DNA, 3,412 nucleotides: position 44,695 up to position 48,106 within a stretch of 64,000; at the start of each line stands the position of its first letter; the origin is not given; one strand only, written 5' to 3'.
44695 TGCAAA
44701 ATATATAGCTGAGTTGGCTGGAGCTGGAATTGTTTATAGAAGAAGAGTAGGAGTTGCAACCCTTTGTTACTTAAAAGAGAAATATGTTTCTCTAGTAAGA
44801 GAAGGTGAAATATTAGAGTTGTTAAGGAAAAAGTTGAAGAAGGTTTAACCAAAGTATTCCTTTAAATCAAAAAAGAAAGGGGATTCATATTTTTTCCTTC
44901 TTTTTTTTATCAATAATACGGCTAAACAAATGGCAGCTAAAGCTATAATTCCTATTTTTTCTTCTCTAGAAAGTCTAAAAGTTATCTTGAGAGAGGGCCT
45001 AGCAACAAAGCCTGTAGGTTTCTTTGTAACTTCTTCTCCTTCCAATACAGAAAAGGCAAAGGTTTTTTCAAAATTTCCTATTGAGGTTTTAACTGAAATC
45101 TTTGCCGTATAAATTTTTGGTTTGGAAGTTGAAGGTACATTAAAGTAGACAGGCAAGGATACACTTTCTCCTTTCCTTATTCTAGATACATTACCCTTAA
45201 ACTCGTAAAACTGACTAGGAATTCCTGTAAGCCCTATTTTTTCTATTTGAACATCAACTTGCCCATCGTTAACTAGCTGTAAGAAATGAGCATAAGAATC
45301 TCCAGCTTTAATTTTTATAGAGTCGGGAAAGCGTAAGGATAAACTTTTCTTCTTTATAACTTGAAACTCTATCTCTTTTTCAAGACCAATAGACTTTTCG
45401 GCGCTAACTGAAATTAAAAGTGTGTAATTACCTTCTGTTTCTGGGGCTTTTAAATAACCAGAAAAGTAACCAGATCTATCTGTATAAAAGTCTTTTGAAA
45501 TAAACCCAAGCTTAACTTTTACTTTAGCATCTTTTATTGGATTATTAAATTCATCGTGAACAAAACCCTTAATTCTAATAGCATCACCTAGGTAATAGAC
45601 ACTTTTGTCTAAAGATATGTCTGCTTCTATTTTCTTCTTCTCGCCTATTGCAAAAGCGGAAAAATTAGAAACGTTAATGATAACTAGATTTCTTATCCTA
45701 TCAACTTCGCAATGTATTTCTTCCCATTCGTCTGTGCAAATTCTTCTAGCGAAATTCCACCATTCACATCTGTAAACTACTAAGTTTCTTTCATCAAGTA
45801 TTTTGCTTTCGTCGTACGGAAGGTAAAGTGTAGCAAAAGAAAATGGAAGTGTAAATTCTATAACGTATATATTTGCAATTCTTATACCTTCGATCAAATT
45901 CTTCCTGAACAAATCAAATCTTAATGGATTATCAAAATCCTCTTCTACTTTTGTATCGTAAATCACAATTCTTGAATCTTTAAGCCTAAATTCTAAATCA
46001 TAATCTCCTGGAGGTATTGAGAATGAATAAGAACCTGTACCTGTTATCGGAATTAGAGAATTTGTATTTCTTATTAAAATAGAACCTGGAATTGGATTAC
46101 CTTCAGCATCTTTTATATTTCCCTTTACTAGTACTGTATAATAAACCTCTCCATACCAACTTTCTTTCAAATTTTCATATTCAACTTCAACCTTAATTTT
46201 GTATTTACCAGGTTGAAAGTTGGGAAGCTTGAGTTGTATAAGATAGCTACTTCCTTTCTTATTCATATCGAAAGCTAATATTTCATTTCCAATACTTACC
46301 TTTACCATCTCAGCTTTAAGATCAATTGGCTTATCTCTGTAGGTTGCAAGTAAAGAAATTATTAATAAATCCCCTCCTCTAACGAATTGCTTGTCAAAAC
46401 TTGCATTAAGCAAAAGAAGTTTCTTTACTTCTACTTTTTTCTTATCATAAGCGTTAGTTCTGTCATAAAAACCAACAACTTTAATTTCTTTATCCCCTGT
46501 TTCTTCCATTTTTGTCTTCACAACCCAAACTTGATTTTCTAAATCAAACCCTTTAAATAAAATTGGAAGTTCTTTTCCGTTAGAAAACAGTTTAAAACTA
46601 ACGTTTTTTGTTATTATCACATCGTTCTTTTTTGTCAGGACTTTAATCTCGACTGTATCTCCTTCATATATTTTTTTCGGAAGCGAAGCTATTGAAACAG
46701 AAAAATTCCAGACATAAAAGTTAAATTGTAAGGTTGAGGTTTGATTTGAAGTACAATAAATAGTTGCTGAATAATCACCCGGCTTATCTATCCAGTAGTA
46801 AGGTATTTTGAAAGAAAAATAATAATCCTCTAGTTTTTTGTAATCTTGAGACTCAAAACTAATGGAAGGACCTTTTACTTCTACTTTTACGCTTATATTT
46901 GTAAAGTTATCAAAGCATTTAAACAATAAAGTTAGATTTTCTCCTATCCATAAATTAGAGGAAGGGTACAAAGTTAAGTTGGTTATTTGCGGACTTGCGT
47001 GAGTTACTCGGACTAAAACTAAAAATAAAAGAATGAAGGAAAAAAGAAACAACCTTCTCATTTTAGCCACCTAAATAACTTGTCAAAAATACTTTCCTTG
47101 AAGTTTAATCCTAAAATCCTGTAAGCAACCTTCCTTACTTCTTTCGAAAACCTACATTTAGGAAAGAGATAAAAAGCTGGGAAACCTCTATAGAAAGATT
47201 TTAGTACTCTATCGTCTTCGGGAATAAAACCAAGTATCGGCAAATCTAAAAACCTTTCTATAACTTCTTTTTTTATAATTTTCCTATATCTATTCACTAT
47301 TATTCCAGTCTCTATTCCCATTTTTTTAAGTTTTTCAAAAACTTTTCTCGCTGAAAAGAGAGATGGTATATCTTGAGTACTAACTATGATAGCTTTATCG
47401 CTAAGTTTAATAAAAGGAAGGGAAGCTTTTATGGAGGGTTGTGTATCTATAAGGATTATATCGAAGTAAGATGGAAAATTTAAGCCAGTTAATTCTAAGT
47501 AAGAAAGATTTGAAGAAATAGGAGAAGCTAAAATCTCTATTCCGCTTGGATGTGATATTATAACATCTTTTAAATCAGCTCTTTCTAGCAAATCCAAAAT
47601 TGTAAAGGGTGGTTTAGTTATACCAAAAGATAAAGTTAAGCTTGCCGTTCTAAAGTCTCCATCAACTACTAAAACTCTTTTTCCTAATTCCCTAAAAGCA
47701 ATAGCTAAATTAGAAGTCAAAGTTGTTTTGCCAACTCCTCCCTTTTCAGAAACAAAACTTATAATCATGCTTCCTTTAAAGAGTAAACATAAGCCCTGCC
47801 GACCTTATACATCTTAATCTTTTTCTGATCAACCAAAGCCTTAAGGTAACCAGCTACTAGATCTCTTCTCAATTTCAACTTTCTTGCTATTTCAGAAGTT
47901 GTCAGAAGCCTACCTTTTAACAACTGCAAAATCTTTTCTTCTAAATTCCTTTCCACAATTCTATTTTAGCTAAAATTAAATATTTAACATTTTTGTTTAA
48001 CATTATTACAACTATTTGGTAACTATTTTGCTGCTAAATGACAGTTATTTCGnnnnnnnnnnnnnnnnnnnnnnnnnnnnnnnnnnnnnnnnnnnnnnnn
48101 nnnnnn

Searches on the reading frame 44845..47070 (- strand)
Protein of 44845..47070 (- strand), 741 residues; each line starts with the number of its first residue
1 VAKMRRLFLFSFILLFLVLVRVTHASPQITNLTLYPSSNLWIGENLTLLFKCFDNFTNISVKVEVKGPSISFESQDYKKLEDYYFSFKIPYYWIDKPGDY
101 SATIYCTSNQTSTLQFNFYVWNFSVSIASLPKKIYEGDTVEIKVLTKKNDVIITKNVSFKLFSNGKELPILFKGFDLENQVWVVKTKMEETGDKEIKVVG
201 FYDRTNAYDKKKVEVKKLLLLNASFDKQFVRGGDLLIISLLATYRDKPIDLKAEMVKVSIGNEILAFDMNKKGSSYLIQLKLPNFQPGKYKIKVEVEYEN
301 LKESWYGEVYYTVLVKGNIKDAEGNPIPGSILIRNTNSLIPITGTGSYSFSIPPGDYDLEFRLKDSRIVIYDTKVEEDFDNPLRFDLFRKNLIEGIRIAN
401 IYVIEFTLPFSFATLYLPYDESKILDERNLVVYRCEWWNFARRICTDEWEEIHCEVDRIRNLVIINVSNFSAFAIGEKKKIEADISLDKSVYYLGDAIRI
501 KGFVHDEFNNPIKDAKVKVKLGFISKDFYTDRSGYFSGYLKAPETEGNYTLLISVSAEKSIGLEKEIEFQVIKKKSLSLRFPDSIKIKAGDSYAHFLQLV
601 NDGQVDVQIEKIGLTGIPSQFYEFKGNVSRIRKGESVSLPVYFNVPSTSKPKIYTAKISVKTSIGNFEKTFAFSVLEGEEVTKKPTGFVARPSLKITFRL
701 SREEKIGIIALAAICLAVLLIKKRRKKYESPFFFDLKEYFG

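Call 15: search_protein_families(library=pfam, proteins=[window:44845-47070:-], max_evalue=0.01)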
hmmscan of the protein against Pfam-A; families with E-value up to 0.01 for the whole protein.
window:44845-47070:- (741 aa): 5 families
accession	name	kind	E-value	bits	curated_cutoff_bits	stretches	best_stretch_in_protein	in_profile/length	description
PF13620.12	CarboxypepD_reg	-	1.6e-10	41.6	32.3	2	500-554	2-55/82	Carboxypeptidase regulatory-like domain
PF02369.22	Big_1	-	0.004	17.7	34.9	0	496-555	17-80/93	Bacterial Ig-like domain (group 1)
PF00207.28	A2M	-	0.0041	17.4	21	0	551-586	32-67/92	Alpha-2-macroglobulin family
PF22433.2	MtxA_IG-like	-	0.0057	16.9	26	0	267-298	36-66/83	Magnetotaxis protein MtxA, Immunoglobulin-like domain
PF01835.25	MG2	-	0.0076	17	32.8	0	487-521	6-40/96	MG2 domain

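Call 60: search_protein_families(library=padloc, proteins=[window:44845-47070:-], max_evalue=0.001)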
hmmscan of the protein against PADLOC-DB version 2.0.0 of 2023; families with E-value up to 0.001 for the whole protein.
window:44845-47070:- (741 aa): 0 families

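Call 61: search_protein_families(library=ncbifam, proteins=[window:44845-47070:-], max_evalue=0.01)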
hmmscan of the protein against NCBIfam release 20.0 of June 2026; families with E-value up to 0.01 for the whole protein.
window:44845-47070:- (741 aa): 1 family
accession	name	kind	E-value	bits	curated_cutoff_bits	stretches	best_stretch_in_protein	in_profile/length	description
TIGR04134.1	lipo_with_rSAM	hypoth_equivalog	0.0028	17.7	39.8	0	499-520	41-62/150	radical SAM-associated putative lipoprotein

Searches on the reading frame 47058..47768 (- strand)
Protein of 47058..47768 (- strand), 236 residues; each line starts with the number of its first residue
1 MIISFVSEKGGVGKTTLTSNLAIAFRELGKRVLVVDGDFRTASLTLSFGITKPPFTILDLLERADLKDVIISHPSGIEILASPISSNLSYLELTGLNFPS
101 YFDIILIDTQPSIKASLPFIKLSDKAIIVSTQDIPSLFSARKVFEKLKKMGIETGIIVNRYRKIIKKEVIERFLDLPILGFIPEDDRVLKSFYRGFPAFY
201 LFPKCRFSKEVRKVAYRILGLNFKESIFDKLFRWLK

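Call 15: search_protein_families(library=pfam, proteins=[window:47058-47768:-], max_evalue=0.01)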
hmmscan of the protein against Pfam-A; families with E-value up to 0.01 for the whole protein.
window:47058-47768:- (236 aa): 7 families
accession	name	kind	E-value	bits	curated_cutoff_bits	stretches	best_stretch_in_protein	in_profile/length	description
PF01656.29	CbiA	-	4.5e-18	65.9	25.4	1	3-195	1-122/125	CobQ/CobB/MinD/ParA nucleotide binding domain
PF13614.12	AAA_31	-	1.9e-17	64.2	27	1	2-148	3-165/177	AAA domain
PF00142.24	Fer4_NifH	-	1.1e-13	51.8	25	2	8-68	7-67/271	4Fe-4S iron sulfur cluster binding proteins, NifH/frxC family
PF10609.15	ParA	-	4.1e-12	46.5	27.1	1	2-159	5-173/246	NUBPL iron-transfer P-loop NTPase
PF02374.21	ArsA_ATPase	-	4.3e-07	29.9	24.3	1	4-38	4-38/305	Anion-transporting ATPase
PF06564.18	CBP_BcsQ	-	2.9e-06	27.4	21.3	1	9-37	10-38/234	Cellulose biosynthesis protein BcsQ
PF09140.17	MipZ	-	2.3e-05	24.3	20.7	1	2-48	2-48/262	ATPase MipZ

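Call 60: search_protein_families(library=padloc, proteins=[window:47058-47768:-], max_evalue=0.001)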
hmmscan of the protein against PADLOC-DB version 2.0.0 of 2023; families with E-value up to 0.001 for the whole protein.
window:47058-47768:- (236 aa): 1 family
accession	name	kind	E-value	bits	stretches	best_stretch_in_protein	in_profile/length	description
PDLC04559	PDC-M28B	-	1.5e-06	25.6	1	3-59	131-189/438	-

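Call 61: search_protein_families(library=ncbifam, proteins=[window:47058-47768:-], max_evalue=0.01)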
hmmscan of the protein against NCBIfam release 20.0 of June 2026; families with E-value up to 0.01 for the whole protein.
window:47058-47768:- (236 aa): 28 families (the best 25 are shown)
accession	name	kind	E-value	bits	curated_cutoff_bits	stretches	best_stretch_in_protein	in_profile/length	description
TIGR01969.1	minD_arch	subfamily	1.5e-36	125.9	201.75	1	1-229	1-241/251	cell division ATPase MinD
TIGR01968.1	minD_bact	equivalog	3e-23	82.5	212.9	1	2-223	3-241/261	septum site-determining protein MinD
NF041546.1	ParA_partition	equivalog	3e-13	49.8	180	1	2-40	1-39/203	ParA family partition ATPase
TIGR01281.1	DPOR_bchL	equivalog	1.2e-12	47.8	345.15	2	6-65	5-62/268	ferredoxin:protochlorophyllide reductase (ATP-dependent) iron-sulfur ATP-binding protein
NF047398.1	AAA_KGGVGR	domain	1.5e-12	48.2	90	1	2-68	4-72/190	KGGVGR-motif variant AAA ATPase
TIGR01007.1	eps_fam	subfamily_domain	7.3e-12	45.2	108.05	1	3-160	20-189/204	polysaccharide biosynthesis tyrosine autokinase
NF033200.1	F430_CfbC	exception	7.1e-11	41.9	402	2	8-64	7-62/260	Ni-sirohydrochlorin a,c-diamide reductive cyclase ATP-dependent reductase subunit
TIGR02016.1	BchX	equivalog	8.3e-11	41.7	331.2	2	6-64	5-62/296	chlorophyllide a reductase iron protein subunit X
TIGR01287.1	nifH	equivalog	9.2e-11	41.6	394.35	1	8-69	7-67/275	nitrogenase iron protein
TIGR03371.1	cellulose_yhjQ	equivalog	1.7e-10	40.8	157.85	1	2-53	3-53/246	cellulose biosynthesis protein BcsQ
TIGR03815.1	CpaE_hom_Actino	equivalog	1.9e-10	40.4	154.45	1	117-195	239-318/340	septum site-determining protein Ssd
NF041136.1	MrpORP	equivalog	9.2e-10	38.3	450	1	3-52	8-57/365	iron-sulfur cluster carrier protein MrpORP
TIGR03029.1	EpsG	equivalog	3.1e-09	36.4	313.8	1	3-153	106-266/274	chain length determinant protein tyrosine kinase EpsG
NF009701.0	PRK13230.1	subfamily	5e-08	32.3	350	1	7-66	7-65/291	nitrogenase reductase-like protein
NF008079.0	PRK10818.1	equivalog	1e-07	31.6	508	1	2-50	4-52/270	septum site-determining protein MinD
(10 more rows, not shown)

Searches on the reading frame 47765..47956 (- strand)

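Call 61: search_protein_families(library=ncbifam, proteins=[window:47765-47956:-], max_evalue=0.01)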
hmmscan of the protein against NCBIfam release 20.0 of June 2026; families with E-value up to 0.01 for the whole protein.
window:47765-47956:- (63 aa): 6 families
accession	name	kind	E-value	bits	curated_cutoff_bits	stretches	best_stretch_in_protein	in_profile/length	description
NF033789.1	repress_SdpR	subfamily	1.3e-05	25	100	1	7-61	11-65/79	autorepressor SdpR family transcription factor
NF033788.1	HTH_metalloreg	subfamily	5.7e-05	22.8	55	1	8-62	15-70/77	metalloregulator ArsR/SmtB family transcription factor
NF038251.1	AdcR_fam_Zn_TF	equivalog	0.00014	22.1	175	1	4-52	36-84/143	zinc-dependent MarR family transcriptional regulator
TIGR01764.1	excise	domain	0.00018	21.8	28.8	1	17-56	1-36/49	excisionase family DNA-binding protein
NF053606.1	Sta1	subfamily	0.0027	17.8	80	1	9-61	25-84/100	Sta1 family transcriptional regulator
NF047737.1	antiphage_MADS1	equivalog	0.0075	16.5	80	0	16-59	2-41/49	methylation-associated defense system helix-turn-helix domain-containing protein MAD1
